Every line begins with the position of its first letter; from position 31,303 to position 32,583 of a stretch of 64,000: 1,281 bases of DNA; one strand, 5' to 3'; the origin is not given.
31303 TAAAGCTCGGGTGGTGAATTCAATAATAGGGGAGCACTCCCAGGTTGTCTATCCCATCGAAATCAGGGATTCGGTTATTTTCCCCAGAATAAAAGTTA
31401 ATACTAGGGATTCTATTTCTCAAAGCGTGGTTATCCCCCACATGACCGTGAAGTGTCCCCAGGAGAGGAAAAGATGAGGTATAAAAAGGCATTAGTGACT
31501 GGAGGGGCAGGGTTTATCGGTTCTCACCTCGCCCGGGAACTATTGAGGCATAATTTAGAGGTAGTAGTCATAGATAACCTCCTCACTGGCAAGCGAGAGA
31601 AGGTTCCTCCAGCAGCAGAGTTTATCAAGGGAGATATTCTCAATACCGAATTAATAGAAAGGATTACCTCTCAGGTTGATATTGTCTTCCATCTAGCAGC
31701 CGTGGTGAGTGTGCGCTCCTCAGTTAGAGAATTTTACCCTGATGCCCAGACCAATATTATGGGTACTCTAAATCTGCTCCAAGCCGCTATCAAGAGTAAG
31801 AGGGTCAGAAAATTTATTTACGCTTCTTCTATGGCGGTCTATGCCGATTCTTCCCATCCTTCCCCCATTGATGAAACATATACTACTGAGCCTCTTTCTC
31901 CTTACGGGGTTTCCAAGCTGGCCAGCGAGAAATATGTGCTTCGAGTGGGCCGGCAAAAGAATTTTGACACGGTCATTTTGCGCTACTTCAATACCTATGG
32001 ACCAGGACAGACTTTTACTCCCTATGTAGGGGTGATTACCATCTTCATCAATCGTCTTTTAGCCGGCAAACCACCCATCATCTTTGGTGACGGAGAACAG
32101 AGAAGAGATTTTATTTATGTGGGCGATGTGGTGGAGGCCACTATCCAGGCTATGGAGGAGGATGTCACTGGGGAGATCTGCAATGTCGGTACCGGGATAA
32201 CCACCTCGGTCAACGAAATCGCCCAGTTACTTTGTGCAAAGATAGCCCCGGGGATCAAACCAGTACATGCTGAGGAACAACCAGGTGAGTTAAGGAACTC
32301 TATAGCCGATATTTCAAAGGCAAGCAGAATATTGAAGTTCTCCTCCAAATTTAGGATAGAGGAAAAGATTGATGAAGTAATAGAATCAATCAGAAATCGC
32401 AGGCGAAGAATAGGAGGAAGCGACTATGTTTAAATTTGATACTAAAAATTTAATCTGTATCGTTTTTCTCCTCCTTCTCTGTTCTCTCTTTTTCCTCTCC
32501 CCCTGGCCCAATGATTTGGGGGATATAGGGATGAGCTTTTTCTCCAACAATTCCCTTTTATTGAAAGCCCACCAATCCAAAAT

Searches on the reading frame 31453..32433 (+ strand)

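Call 25: search_protein_families(library=pfam, proteins=[window:31453-32433:+], max_evalue=0.001)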
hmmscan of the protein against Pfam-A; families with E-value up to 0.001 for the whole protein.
window:31453-32433:+ (326 aa): 9 families
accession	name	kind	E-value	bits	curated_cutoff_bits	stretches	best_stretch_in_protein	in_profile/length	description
PF01370.27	Epimerase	-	4e-65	220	20.9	1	13-246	1-240/240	NAD dependent epimerase/dehydratase family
PF16363.11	GDP_Man_Dehyd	-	3.4e-55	188.2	27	1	14-308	1-331/332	GDP-mannose 4,6 dehydratase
PF01073.25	3Beta_HSD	-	6.8e-30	104.5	22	1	14-234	1-229/280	3-beta hydroxysteroid dehydrogenase/isomerase family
PF07993.18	NAD_binding_4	-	1.1e-18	67.8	20.1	1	63-189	77-210/258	Male sterility protein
PF02719.21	Polysacc_synt_2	-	7.7e-18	65.1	20.2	1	14-262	2-245/293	Polysaccharide biosynthesis protein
PF04321.23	RmlD_sub_bind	-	6.9e-15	55.3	27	1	12-280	2-250/287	RmlD substrate binding domain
PF13460.12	NAD_binding_10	-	2.4e-11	44.3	27.2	1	17-177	1-142/184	NAD(P)H-binding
PF05368.20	NmrA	-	7.8e-09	36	27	1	11-130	3-111/298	NmrA-like family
PF00106.31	adh_short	-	0.00014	21.8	26.6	1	11-115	1-122/195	short chain dehydrogenase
